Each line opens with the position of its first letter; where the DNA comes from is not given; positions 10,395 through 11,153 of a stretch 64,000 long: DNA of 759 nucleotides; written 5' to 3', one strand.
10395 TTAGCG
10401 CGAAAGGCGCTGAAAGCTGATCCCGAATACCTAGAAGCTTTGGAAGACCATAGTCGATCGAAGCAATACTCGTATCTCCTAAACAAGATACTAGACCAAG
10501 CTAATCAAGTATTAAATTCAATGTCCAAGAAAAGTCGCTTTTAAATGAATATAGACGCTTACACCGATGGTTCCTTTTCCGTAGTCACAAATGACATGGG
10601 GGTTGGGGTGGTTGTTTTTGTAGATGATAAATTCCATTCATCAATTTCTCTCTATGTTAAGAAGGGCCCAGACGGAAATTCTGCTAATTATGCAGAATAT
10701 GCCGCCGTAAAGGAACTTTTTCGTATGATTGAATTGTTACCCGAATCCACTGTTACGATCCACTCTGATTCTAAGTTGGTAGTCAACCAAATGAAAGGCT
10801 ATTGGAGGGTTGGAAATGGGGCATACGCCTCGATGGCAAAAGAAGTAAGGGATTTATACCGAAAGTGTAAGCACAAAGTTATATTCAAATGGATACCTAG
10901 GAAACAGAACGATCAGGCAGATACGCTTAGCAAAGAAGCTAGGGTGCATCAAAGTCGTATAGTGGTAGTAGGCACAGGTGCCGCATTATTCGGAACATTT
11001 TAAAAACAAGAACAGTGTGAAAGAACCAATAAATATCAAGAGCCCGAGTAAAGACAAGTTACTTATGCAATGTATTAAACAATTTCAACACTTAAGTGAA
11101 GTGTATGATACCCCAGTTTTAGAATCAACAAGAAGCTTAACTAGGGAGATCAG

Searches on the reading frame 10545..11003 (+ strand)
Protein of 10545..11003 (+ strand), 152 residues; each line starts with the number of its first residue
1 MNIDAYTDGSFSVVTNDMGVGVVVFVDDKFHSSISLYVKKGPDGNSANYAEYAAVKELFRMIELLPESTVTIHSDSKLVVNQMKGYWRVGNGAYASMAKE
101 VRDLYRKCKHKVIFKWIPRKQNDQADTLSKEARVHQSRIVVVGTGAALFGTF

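Call 77: search_protein_families(library=pfam, proteins=[window:10545-11003:+], max_evalue=0.01)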
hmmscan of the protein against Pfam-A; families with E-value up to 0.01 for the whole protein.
window:10545-11003:+ (152 aa): 2 families
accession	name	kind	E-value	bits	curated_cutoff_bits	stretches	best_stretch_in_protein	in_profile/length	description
PF13456.12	RVT_3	-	9.2e-13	48.6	21.6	1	7-132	2-123/123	Reverse transcriptase-like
PF00075.30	RNase_H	-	1.4e-08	35.4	25.8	1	5-132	6-139/141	RNase H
